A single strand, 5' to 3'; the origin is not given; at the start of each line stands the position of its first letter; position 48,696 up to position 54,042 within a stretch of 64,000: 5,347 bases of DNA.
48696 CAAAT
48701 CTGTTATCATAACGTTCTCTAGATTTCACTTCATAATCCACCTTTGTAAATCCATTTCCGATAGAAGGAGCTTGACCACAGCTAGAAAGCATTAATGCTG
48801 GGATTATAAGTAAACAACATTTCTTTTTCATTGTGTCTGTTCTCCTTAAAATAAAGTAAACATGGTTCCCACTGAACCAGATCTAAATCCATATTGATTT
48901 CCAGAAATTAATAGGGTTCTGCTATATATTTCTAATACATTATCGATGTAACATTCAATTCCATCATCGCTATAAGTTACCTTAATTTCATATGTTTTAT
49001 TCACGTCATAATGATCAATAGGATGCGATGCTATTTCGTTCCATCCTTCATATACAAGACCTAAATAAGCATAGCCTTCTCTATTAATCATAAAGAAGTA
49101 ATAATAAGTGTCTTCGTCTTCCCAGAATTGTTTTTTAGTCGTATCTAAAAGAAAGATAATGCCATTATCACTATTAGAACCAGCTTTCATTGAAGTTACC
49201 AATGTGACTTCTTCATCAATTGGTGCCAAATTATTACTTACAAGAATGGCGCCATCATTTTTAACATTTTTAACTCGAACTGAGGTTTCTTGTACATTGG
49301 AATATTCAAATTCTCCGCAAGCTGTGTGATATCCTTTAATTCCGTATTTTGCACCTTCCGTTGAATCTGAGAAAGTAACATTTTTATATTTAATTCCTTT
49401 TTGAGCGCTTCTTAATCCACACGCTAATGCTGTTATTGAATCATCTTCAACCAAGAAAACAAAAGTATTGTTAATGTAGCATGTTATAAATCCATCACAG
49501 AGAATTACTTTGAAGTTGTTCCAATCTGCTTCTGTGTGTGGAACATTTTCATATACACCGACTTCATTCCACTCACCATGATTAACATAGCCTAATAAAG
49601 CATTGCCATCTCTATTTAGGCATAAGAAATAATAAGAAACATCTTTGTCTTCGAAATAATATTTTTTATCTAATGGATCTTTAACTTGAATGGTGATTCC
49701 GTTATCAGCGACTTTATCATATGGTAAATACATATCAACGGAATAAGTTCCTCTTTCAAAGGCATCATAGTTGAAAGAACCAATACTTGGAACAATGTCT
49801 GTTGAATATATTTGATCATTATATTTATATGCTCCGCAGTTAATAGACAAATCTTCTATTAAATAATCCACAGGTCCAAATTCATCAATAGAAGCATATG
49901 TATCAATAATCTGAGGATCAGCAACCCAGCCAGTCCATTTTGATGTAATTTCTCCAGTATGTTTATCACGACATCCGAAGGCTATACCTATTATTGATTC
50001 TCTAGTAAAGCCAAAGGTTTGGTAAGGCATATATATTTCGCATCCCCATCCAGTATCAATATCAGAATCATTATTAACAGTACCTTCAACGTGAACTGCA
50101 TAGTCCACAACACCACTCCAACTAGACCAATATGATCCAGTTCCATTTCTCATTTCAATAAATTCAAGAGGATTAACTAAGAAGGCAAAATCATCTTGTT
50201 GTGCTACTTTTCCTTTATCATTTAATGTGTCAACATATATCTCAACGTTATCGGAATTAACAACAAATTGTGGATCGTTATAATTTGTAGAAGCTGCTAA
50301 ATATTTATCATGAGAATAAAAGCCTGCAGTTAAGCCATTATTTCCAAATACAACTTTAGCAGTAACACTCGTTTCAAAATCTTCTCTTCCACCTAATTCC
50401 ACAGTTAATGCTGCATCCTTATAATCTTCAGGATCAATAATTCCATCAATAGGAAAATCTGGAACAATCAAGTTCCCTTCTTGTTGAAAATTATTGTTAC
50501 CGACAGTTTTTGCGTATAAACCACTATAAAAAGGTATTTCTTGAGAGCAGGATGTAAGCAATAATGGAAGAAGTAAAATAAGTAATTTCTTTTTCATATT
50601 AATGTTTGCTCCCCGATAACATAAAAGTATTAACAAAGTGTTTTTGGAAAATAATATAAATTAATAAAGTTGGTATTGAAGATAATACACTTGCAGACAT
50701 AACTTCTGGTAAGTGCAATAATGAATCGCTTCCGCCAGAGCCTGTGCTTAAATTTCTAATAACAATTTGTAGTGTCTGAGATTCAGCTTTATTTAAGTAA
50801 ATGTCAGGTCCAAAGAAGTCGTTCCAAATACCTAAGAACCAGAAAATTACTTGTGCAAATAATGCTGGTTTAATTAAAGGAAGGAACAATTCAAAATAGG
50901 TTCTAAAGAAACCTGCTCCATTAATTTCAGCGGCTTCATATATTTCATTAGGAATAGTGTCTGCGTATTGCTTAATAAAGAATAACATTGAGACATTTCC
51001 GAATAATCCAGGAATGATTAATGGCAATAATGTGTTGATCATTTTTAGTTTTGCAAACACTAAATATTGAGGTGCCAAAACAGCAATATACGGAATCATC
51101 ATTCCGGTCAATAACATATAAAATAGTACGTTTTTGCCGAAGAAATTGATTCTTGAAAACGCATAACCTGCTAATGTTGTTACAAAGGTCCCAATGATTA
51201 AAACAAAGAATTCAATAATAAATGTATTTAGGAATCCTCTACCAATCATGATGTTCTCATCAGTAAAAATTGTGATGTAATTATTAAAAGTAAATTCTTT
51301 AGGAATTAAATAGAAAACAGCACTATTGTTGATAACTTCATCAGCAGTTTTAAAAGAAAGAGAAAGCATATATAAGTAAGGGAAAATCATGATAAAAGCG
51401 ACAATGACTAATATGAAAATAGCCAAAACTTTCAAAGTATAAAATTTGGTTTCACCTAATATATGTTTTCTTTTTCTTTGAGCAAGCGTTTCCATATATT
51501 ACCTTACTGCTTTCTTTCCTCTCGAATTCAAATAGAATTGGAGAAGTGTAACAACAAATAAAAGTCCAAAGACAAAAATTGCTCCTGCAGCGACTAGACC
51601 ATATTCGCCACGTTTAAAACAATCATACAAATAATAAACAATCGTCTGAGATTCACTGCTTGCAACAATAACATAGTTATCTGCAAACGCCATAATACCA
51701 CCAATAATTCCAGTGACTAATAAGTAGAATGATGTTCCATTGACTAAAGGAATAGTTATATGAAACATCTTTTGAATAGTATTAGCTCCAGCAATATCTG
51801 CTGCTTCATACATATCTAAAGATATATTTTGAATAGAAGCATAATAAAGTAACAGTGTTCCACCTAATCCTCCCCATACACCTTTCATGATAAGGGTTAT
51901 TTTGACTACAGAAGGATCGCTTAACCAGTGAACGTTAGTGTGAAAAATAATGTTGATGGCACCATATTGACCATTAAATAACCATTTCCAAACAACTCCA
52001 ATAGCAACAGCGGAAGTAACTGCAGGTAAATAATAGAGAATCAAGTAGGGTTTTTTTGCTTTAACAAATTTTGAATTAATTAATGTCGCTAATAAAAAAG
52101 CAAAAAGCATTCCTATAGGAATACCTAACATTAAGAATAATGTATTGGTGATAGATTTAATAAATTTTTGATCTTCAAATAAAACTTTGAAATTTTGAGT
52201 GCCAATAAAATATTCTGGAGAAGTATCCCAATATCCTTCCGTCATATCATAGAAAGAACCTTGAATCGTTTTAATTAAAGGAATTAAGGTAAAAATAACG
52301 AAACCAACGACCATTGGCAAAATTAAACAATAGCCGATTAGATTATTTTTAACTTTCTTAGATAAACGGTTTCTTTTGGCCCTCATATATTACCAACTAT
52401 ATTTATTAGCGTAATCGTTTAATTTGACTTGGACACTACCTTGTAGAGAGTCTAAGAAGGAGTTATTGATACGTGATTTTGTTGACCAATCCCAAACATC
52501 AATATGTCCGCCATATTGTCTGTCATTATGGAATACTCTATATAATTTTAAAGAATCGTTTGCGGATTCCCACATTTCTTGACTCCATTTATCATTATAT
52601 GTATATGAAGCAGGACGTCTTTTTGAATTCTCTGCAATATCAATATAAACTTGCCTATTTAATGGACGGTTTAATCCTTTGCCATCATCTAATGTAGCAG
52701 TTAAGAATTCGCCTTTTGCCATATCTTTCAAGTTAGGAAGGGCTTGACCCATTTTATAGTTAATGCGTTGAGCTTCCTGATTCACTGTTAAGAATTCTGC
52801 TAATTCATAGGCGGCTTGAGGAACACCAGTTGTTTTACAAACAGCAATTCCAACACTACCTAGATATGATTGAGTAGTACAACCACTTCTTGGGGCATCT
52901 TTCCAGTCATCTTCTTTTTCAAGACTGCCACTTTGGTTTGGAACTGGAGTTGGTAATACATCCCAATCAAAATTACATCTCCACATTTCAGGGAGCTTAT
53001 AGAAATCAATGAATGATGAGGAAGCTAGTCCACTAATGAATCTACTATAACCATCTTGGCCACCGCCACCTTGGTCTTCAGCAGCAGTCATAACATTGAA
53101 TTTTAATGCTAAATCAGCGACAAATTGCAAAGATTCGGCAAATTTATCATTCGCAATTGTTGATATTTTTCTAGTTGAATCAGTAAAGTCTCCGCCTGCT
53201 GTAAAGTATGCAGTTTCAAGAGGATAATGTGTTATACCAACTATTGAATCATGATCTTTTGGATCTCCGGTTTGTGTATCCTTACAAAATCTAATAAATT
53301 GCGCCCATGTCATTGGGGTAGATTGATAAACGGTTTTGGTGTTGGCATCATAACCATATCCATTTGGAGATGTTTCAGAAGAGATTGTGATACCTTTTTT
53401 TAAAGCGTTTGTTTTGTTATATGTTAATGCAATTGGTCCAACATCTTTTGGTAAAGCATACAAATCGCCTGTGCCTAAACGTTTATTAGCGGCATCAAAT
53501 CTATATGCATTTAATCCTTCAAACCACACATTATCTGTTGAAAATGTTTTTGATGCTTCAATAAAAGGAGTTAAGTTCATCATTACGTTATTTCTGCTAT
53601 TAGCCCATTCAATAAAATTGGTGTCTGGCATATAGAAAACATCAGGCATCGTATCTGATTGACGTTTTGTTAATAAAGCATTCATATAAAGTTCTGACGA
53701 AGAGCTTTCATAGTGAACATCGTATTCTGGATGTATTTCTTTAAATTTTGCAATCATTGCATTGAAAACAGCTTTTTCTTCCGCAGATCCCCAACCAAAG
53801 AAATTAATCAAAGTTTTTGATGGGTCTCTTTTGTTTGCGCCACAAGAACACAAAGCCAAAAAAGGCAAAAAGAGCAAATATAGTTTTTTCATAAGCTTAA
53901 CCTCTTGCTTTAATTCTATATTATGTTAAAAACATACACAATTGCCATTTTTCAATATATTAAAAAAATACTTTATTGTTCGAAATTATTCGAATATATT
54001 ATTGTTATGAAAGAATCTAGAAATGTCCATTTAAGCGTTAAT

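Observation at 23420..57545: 34-kb, 20-gene surface-glycan capture/degradation locus with an enzyme set that matches no textbook substrate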

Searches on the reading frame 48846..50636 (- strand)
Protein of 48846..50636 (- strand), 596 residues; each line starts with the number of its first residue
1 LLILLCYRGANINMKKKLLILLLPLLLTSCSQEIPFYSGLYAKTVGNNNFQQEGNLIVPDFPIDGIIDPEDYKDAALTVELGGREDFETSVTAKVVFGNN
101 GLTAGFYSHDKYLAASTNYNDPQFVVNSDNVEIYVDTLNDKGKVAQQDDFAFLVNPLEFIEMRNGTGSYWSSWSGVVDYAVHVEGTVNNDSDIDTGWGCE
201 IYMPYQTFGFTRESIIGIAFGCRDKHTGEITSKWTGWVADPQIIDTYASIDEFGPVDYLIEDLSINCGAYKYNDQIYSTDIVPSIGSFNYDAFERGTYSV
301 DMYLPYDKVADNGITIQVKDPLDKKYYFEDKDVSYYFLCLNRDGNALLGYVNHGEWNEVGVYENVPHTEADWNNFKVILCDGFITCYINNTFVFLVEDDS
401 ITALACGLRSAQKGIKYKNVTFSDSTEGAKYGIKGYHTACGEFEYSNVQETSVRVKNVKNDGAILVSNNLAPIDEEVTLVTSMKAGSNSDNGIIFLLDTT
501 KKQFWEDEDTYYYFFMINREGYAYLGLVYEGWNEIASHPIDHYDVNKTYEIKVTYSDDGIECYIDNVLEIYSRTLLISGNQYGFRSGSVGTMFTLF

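Call 6: search_protein_families(library=pfam, proteins=[window:48846-50636:-], max_evalue=0.01)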
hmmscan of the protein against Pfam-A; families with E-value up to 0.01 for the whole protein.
window:48846-50636:- (596 aa): 2 families
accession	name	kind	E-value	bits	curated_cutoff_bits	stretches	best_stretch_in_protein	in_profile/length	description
PF06452.16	CBM9_1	-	8.4e-07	29.5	23.4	1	89-255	31-179/185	Carbohydrate family 9 binding domain-like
PF06439.18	3keto-disac_hyd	-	0.0021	18.5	26.8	1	292-421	50-185/187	3-keto-disaccharide hydrolase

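Call 40: search_protein_families(library=ncbifam, proteins=[window:48846-50597:-], max_evalue=0.001)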
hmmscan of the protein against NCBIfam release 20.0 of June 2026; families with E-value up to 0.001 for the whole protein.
window:48846-50597:- (583 aa): 0 families

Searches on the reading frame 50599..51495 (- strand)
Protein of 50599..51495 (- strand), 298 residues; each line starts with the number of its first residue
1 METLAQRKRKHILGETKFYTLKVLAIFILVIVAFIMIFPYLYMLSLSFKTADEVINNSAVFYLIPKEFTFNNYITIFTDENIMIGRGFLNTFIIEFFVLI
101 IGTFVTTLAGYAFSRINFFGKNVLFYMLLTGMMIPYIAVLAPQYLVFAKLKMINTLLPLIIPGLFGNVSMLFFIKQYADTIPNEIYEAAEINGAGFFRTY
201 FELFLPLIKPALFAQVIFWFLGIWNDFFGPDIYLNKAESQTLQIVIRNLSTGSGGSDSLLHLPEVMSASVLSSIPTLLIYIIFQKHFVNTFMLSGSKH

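Call 6: search_protein_families(library=pfam, proteins=[window:50599-51495:-], max_evalue=0.01)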
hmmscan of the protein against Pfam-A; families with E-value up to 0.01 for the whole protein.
window:50599-51495:- (298 aa): 1 family
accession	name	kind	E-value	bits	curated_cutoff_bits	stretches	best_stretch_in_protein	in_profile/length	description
PF00528.27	BPD_transp_1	-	2.1e-13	50.9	26.4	1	108-288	7-179/184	Binding-protein-dependent transport system inner membrane component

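Call 40: search_protein_families(library=ncbifam, proteins=[window:50599-51495:-], max_evalue=0.001)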
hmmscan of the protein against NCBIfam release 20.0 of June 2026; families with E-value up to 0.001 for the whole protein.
window:50599-51495:- (298 aa): 7 families
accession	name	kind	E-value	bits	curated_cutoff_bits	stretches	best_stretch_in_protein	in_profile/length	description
NF040932.1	ABC_arch_GlcU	equivalog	1.7e-26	93.5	340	1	23-296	3-269/272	glucose ABC transporter permease GlcU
NF008210.0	PRK10973.1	equivalog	2e-25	90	297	1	21-291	8-276/281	sn-glycerol-3-phosphate ABC transporter permease UgpE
NF008231.0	PRK10998.1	equivalog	7.8e-17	61.8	261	1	23-296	15-294/296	maltose ABC transporter permease MalG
NF007047.0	PRK09500.1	equivalog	3.5e-06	26.8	326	1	27-220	10-193/257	spermidine/putrescine ABC transporter permease PotC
NF007852.0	PRK10561.1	equivalog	2.6e-05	24.2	335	1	170-218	174-221/295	sn-glycerol-3-phosphate ABC transporter permease UgpA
NF008232.0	PRK10999.1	equivalog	0.00032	19.5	392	1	159-226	379-446/520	maltose ABC transporter permease MalF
TIGR01581.1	Mo_ABC_porter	hypoth_equivalog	0.00046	19.7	210.3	1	100-220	35-168/225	ABC transporter permease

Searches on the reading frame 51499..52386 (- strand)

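Call 6: search_protein_families(library=pfam, proteins=[window:51499-52386:-], max_evalue=0.01)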
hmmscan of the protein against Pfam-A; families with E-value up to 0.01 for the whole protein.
window:51499-52386:- (295 aa): 1 family
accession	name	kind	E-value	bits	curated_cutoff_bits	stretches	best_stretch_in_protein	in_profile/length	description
PF00528.27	BPD_transp_1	-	5.8e-09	36.4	26.4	1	88-289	1-181/184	Binding-protein-dependent transport system inner membrane component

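Call 40: search_protein_families(library=ncbifam, proteins=[window:51499-52386:-], max_evalue=0.001)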
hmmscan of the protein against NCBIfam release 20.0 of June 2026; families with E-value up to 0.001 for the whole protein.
window:51499-52386:- (295 aa): 5 families
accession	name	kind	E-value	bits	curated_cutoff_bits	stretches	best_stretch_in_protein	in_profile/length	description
NF007852.0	PRK10561.1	equivalog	3.7e-25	89.4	335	1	12-285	8-286/295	sn-glycerol-3-phosphate ABC transporter permease UgpA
NF040931.1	ABC_arch_GlcT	equivalog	8.9e-19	68.2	360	1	30-276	6-260/278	glucose ABC transporter permease GlcT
NF008232.0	PRK10999.1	equivalog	1.3e-17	63.8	392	1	60-223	264-436/520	maltose ABC transporter permease MalF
TIGR03262.1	PhnU2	equivalog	2e-10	40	593.25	1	21-216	6-187/546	putative 2-aminoethylphosphonate ABC transporter permease subunit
NF007044.0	PRK09497.1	equivalog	7.4e-05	22.3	348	1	21-215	11-203/285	spermidine/putrescine ABC transporter permease PotB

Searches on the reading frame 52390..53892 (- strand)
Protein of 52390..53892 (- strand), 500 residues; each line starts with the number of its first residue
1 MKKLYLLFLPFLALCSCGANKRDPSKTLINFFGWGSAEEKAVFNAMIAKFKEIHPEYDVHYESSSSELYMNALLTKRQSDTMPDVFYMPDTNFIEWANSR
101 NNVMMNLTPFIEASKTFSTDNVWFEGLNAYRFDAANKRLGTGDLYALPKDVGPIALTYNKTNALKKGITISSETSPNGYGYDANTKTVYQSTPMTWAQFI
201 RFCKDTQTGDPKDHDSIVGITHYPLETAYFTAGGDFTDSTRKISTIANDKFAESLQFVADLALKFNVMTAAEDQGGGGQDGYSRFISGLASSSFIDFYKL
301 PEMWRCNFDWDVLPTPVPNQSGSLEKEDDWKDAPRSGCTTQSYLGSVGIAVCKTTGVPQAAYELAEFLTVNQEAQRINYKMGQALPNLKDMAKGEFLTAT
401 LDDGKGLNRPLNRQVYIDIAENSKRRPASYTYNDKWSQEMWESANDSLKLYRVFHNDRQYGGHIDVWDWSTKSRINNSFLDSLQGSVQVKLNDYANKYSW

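Call 6: search_protein_families(library=pfam, proteins=[window:52390-53892:-], max_evalue=0.01)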
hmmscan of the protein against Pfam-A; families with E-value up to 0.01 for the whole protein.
window:52390-53892:- (500 aa): 2 families
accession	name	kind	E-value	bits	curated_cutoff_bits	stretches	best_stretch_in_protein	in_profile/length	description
PF01547.30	SBP_bac_1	-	1.8e-17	64.8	26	1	38-373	5-305/307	Bacterial extracellular solute-binding protein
PF13531.11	SBP_bac_11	-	0.007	16.6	25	0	38-95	8-60/227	Bacterial extracellular solute-binding protein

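Call 40: search_protein_families(library=ncbifam, proteins=[window:52390-53892:-], max_evalue=0.001)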
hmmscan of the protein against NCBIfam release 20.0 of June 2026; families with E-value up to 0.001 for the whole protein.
window:52390-53892:- (500 aa): 0 families

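Call 87: search_solved_structures(query=window:52390-53892:-, max_evalue=0.01)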
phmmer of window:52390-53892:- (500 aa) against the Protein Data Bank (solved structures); distinct sequences matched with E-value up to 0.01: 3.
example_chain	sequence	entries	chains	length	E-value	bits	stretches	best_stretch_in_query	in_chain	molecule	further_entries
6rjy_A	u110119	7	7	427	2.2e-39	138.8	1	26-443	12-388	Arabino-oligosaccharids-binding protein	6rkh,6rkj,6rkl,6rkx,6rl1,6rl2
5f7v_A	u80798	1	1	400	6.9e-10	41.5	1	17-135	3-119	Lmo0181 protein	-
3uor_A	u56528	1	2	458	0.0054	18.8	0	20-126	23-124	ABC transporter sugar binding protein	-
